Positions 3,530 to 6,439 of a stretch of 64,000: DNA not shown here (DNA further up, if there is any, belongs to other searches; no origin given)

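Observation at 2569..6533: Identical 22-bp tandem 11-mer (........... x2) upstream of both the operon and the secreted peptidase gene, matching the binding mode of the adjacent OmpR-type wHTH STAND regulator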

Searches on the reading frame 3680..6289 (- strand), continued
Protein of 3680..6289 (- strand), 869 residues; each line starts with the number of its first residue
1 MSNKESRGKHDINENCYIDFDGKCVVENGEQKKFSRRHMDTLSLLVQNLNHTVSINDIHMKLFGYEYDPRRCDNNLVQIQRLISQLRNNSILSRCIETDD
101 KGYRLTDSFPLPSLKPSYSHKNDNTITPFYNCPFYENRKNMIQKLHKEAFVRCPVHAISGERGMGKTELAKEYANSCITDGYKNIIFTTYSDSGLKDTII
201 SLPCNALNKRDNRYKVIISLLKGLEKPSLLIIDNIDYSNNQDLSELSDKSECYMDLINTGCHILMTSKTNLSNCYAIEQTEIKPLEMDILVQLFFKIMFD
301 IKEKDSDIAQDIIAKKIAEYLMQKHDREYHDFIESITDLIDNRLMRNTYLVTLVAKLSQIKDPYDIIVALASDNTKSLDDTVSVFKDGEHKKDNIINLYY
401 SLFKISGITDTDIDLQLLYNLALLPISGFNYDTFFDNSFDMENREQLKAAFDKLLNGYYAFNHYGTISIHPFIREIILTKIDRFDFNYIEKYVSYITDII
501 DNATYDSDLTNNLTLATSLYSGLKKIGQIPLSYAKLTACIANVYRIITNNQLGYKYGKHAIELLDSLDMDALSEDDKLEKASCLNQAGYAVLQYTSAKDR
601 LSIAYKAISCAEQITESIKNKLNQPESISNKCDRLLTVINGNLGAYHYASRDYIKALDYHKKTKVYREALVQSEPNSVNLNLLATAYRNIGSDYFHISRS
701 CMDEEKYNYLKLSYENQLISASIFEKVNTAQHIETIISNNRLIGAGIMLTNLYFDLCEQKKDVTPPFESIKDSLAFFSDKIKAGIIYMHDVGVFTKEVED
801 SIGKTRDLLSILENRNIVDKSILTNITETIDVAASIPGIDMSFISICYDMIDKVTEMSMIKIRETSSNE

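Call 67: fold_search(model_id=the predicted structure, library=pdb)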
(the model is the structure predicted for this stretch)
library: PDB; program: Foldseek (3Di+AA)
matches with E <= 10: 1550; with E <= 0.001: 38
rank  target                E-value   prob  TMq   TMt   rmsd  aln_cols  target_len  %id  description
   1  6mfv_A                1.2e-10  1.00  0.32  0.39  13.0       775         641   12  Crystal structure of the Signal Transduction ATPase with Numerous Domains (STAND) protein with a tetratricopeptide rep (released 2019-02-20)
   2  3lqq_B                2.1e-06  1.00  0.17  0.28  24.6       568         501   11  Structure of the CED-4 Apoptosome (released 2010-04-28)
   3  2a5y_C                7.9e-06  1.00  0.16  0.34  18.7       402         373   12  Structure of a CED-4/CED-9 complex (released 2005-10-11)
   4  2fna_A                7.2e-05  1.00  0.18  0.39  15.8       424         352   11  Crystal structure of an archaeal aaa+ atpase (sso1545) from sulfolobus solfataricus p2 at 2.00 A resolution (released 2006-02-07)
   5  4wne_A                9.2e-05  1.00  0.26  0.60   5.9       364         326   11  Crystal structure of the TPR domain of LGN in complex with Frmpd4/Preso1 at 2.0 Angstrom resolution (released 2015-09-16)
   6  5a6c_A                9.2e-05  1.00  0.23  0.48  12.0       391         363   11  Concomitant binding of Afadin to LGN and F-actin directs planar spindle orientation (released 2015-12-30)
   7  6hc2_C                9.6e-05  1.00  0.27  0.56   7.9       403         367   11  Crystal structure of NuMA/LGN hetero-hexamers (released 2019-05-29)
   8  4a1s_B                9.6e-05  1.00  0.22  0.49  11.5       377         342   12  Crystallographic structure of the Pins:Insc complex (released 2012-03-28)
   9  3sf4_A                1.1e-04  1.00  0.26  0.55   8.6       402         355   11  Crystal structure of the complex between the conserved cell polarity proteins Inscuteable and LGN (released 2011-11-23)
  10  4g2v_A                1.2e-04  1.00  0.25  0.61   7.3       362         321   12  Structure complex of LGN binding with FRMPD1 (released 2013-01-23)
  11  6hc2_E                1.5e-04  1.00  0.28  0.57   7.3       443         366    9  Crystal structure of NuMA/LGN hetero-hexamers (released 2019-05-29)
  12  4a1s_A                1.5e-04  1.00  0.22  0.49  11.4       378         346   12  Crystallographic structure of the Pins:Insc complex (released 2012-03-28)
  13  5a6c_B                1.7e-04  1.00  0.23  0.47  12.5       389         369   11  Concomitant binding of Afadin to LGN and F-actin directs planar spindle orientation (released 2015-12-30)
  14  3sf4_C                1.9e-04  1.00  0.27  0.57   6.3       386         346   11  Crystal structure of the complex between the conserved cell polarity proteins Inscuteable and LGN (released 2011-11-23)
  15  5a7d_B                2.4e-04  1.00  0.21  0.44  12.9       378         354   10  Tetrameric assembly of LGN with Inscuteable (released 2016-08-03)
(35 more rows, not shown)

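Call 79: find_homologous_proteins(query=A2, max_evalue=1e-10)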
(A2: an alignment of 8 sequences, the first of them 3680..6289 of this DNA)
Query A2 (8 sequences) (869 aa, profile of the alignment): 7 proteins with E <= 1e-10 among 8000 candidates.
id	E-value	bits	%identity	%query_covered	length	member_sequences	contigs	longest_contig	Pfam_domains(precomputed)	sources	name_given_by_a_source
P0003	0.0e+0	1194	33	94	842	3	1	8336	PF00486.35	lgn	-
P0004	0.0e+0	1150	29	95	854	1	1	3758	PF00486.35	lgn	-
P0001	0.0e+0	1127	100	100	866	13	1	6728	-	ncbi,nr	ncbi:MAG TPA: ATP-binding protein, partial [Clostridia bacterium]|nr:ATP-binding protein [Clostridia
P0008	0.0e+0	1126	27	93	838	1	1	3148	PF13424.13,PF00486.35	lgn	-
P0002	0.0e+0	1102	56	98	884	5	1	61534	-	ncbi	-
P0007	0.0e+0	1081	28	83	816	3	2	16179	PF13401.13,PF00931.29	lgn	-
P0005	0.0e+0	1058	30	74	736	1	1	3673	-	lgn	-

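Call 90: find_encoding_contigs(protein=P0005, flank=5000, max_places=2)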
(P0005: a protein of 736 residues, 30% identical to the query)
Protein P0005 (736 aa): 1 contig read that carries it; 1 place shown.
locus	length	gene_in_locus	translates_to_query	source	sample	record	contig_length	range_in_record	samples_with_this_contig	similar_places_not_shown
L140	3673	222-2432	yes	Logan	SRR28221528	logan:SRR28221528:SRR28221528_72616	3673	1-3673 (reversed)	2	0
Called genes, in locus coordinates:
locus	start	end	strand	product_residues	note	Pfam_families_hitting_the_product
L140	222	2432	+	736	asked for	-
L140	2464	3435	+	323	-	PF27209:Rv3785_N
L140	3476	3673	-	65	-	?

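Call 95: search_protein_representatives(alignment_id=A2)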
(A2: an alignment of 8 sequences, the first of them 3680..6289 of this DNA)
Query: 8 sequences, 834 profile positions. Proteins with E-value up to 0.001 (for the whole library): 2608; up to 1e-10: 1054; up to 1e-30: 89. The best 150 are listed.
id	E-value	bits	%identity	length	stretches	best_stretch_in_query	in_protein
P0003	0.0e+00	1193.9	-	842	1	1-829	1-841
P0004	0.0e+00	1150.2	-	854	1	1-833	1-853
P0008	0.0e+00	1126.2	-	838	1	1-826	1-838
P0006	0.0e+00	1089.4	-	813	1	2-823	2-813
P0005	0.0e+00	1058.2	-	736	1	105-833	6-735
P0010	1.8e-261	886.5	-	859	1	3-825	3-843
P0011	2.9e-258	875.9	-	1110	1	70-824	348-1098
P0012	2.8e-231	786.6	-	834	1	73-822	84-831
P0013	3.9e-207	706.8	-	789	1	10-801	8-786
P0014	1.3e-196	671.9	-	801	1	1-821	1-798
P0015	4.7e-194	663.5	-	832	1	2-821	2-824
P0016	9.6e-182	622.8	-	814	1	23-807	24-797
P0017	2.9e-180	617.8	-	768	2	224-816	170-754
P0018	3.4e-178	611.0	-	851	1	8-821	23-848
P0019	1.4e-175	602.3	-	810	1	5-821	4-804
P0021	4.3e-168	577.6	-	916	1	101-806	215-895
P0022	1.7e-163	562.4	-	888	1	84-802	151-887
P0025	1.5e-151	522.9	-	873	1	120-793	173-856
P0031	1.0e-129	450.7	-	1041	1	106-782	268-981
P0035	2.9e-115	402.8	-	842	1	9-806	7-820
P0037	2.0e-114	400.1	-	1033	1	90-823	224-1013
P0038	5.3e-109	382.1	-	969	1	129-814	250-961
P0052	4.9e-65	236.7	-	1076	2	127-510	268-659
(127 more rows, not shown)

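Call 97: find_encoding_contigs(protein=P0010, flank=6000, max_places=2)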
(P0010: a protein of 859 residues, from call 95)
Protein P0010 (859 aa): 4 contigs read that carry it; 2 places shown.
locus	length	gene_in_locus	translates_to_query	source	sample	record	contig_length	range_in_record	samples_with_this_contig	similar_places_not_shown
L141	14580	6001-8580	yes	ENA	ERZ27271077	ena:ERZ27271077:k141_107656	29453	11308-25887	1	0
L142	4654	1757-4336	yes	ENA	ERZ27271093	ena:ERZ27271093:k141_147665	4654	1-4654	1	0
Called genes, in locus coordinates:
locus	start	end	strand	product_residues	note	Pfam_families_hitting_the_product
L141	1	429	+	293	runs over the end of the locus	PF18075:FtsX_ECD, PF02687:FtsX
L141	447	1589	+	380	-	PF24568:CC_PcsB, PF01551:Peptidase_M23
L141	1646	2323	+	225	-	-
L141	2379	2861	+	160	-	PF03449:GreA_GreB_N, PF01272:GreA_GreB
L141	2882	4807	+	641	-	PF01336:tRNA_anti-codon, PF00152:tRNA-synt_2, PF01409:tRNA-synt_2d (faint), PF01588:tRNA_bind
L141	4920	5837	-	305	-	-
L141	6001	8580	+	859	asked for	PF00486:Trans_reg_C, PF05729:NACHT (faint), PF13374:TPR_10 (faint)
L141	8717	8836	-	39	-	-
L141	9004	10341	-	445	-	PF01554:MatE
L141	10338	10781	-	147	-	PF12802:MarR_2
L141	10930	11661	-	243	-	PF13560:HTH_31 (weak), PF01381:HTH_3, PF12844:HTH_19, PF13443:HTH_26 (weak)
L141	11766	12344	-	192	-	PF00005:ABC_tran, PF13304:AAA_21 (faint)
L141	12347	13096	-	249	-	PF00528:BPD_transp_1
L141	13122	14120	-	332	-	PF13379:NMT1_2, PF09084:NMT1 (weak)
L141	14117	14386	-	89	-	PF21699:TM1266-like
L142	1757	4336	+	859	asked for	PF00486:Trans_reg_C, PF05729:NACHT (faint), PF13374:TPR_10 (faint)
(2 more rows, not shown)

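Call 99: find_encoding_contigs(protein=P0015, flank=6000, max_places=2)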
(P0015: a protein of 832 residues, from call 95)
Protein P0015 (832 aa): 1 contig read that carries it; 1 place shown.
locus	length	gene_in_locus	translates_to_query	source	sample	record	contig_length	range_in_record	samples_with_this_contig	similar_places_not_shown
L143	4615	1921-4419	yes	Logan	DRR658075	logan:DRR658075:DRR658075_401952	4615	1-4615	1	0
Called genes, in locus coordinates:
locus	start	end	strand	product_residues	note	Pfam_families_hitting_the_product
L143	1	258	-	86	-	?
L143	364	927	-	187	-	-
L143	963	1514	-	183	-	-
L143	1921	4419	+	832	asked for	PF00486:Trans_reg_C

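Call 102: search_protein_families(library=pfam, proteins=[L133:3134-5959:+, L134:2882-5818:+, P0011, P0021, P0022, P0031, P0037, P0038, P0025, P0052], max_evalue=0.001)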
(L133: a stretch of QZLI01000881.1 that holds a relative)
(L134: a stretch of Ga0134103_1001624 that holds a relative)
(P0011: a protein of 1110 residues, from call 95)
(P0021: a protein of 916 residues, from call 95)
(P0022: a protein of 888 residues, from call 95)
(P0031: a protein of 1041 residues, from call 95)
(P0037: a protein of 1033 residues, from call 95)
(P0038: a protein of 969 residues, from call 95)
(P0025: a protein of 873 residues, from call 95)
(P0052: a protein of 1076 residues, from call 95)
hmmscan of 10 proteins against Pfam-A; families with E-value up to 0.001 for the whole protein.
L133:3134-5959:+ (942 aa): 6 families
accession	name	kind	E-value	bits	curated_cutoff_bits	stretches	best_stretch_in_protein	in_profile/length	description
PF00069.31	Pkinase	-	1.8e-18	67.3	31.7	1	156-342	78-253/263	Protein kinase domain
PF13401.12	AAA_22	-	1.2e-07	32.6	27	1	393-515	3-124/130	AAA domain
PF08238.18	Sel1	-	1.3e-07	32.3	30.7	1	847-878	2-33/36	Sel1 repeat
PF13191.12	AAA_16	-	1.4e-06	29.4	32.6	1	376-498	1-153/167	AAA ATPase domain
PF17667.7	Pkinase_fungal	-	4.1e-05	22.9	24.1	1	181-265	291-370/387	Fungal protein kinase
PF01637.24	ATPase_2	-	0.00015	22.1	33.2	1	377-440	1-67/225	ATPase domain predominantly from Archaea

L134:2882-5818:+ (979 aa): 12 families
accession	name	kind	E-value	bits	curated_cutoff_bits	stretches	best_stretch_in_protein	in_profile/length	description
PF13374.12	TPR_10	-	1.4e-34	117.5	27.5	2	767-808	1-42/42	Tetratricopeptide repeat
PF13424.12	TPR_12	-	2.4e-34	117.8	30.1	2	808-883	1-76/77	Tetratricopeptide repeat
PF24885.1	TPR_NPHP3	-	6.7e-20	71.9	100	2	704-842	79-215/239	Nephrocystin-3 TPR domain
PF00069.31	Pkinase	-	4.1e-14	53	31.7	1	30-327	2-258/263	Protein kinase domain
PF00515.34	TPR_1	-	2.9e-13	49.5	27.8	0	898-926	5-33/34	Tetratricopeptide repeat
PF13181.12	TPR_8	-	3.1e-13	49.2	25.7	1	768-797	1-30/34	Tetratricopeptide repeat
PF07719.23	TPR_2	-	5.9e-11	42.1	27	0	769-799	2-32/34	Tetratricopeptide repeat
PF13431.12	TPR_17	-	1.9e-10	40.6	24.4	0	764-789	9-34/34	Tetratricopeptide repeat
PF13401.12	AAA_22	-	3.5e-06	27.8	27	1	371-473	3-103/130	AAA domain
PF13414.12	TPR_11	-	3.9e-06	26.9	26.8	0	817-866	1-42/42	TPR repeat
PF13191.12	AAA_16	-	9.6e-06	26.6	32.6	1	354-407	1-63/167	AAA ATPase domain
PF13176.12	TPR_7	-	0.00042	20.6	27.9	0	901-925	6-30/36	Tetratricopeptide repeat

P0011 (1110 aa): 3 families
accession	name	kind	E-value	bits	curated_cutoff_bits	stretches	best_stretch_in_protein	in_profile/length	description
PF00069.31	Pkinase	-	1.9e-08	34.5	31.7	1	186-319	120-253/263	Protein kinase domain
PF13191.12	AAA_16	-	8.3e-05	23.6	32.6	0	421-498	16-122/167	AAA ATPase domain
PF05729.18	NACHT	-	0.00024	21.4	26.7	0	431-521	3-94/167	NACHT domain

P0021 (916 aa): 2 families
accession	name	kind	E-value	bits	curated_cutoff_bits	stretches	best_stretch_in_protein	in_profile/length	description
PF13401.12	AAA_22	-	3.8e-07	30.9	27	1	269-365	4-107/130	AAA domain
PF00931.28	NB-ARC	-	0.00065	19.5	23.5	0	267-319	15-68/248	NB-ARC domain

P0022 (888 aa): 3 families
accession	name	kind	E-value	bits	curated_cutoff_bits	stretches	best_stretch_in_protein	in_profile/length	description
PF13191.12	AAA_16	-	6e-05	24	32.6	1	213-325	12-149/167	AAA ATPase domain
PF05729.18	NACHT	-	9.9e-05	22.7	26.7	1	228-337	3-110/167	NACHT domain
PF13401.12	AAA_22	-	0.00088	20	27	0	224-324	4-98/130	AAA domain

P0031 (1041 aa): 0 families

P0037 (1033 aa): 2 families
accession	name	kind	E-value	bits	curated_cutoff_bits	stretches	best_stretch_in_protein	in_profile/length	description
PF05729.18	NACHT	-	2.8e-08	34.2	26.7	1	292-454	2-166/167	NACHT domain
PF06745.19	ATPase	-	0.00018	21.4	26.6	1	290-317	19-46/231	KaiC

P0038 (969 aa): 4 families
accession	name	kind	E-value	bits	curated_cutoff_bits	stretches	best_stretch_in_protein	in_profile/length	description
PF13191.12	AAA_16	-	4.2e-05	24.6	32.6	1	257-331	2-84/167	AAA ATPase domain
PF13401.12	AAA_22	-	4.3e-05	24.3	27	1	278-388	6-117/130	AAA domain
PF05729.18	NACHT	-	4.6e-05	23.8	26.7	1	280-376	3-103/167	NACHT domain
PF13173.12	AAA_14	-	0.00061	20.2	27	0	278-364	3-72/129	AAA domain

P0025 (873 aa): 2 families
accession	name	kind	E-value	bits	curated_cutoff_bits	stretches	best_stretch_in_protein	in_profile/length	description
PF05729.18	NACHT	-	2.8e-05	24.4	26.7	1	208-301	1-94/167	NACHT domain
PF13481.12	AAA_25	-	0.0008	19.5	27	0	185-291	11-126/195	AAA domain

P0052 (1076 aa): 7 families
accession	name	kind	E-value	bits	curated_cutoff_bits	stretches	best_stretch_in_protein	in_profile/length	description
PF20720.3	nSTAND3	-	5.3e-05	23.4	27.2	1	297-342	17-61/155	Novel STAND NTPase 3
PF00931.28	NB-ARC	-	8.6e-05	22.3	23.5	1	281-458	2-179/248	NB-ARC domain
PF13401.12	AAA_22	-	0.00011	22.9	27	1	298-390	6-97/130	AAA domain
PF25199.1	nSTAND_NTPase5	-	0.00032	21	34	0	282-355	23-100/145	Novel STAND NTPase 5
PF01637.24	ATPase_2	-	0.00054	20.3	33.2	0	279-360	3-77/225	ATPase domain predominantly from Archaea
PF13173.12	AAA_14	-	0.0006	20.3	27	0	297-338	2-43/129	AAA domain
PF06745.19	ATPase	-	0.00074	19.4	26.6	0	298-346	20-68/231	KaiC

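Call 106: find_encoding_contigs(protein=P0014, flank=5000, max_places=1)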
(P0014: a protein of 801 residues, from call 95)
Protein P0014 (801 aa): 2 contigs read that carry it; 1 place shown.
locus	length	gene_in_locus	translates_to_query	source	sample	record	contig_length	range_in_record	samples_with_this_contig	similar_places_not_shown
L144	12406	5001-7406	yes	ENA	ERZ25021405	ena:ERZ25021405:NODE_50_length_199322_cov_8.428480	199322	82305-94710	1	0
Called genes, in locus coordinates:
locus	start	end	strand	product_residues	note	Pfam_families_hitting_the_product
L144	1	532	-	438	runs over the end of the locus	PF13672:PP2C_2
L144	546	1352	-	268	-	-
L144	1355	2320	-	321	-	PF00069:Pkinase, PF07714:PK_Tyr_Ser-Thr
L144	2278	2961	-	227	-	PF01841:Transglut_core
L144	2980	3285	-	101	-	-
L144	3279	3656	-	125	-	-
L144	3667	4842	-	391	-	PF08239:SH3_3 (faint)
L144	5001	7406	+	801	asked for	PF05729:NACHT (weak)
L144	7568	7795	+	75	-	PF04023:FeoA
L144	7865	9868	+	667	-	PF01926:MMR_HSR1, PF02421:FeoB_N, PF07670:Gate, PF07664:FeoB_C, PF07670:Gate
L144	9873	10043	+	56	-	-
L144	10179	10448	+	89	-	PF24034:DUF7343 (faint), PF01022:HTH_5, PF12840:HTH_20, PF13412:HTH_24 (weak), PF08279:HTH_11 (weak), PF12802:MarR_2 (weak)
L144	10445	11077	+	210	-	PF07853:DUF1648, PF13630:SdpI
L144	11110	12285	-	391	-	PF07690:MFS_1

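Call 107: find_encoding_contigs(protein=P0035, flank=5000, max_places=1)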
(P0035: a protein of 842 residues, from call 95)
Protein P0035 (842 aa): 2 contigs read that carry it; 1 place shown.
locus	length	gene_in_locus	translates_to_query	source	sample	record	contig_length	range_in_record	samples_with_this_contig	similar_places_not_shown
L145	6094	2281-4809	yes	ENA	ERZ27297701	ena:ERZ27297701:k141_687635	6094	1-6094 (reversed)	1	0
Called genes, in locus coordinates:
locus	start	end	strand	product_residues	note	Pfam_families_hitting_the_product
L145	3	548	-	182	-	?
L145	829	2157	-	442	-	PF26918:Ig_Eae (faint)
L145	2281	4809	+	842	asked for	PF00486:Trans_reg_C (weak), PF13401:AAA_22 (weak)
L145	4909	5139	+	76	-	-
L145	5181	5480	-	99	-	-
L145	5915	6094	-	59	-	?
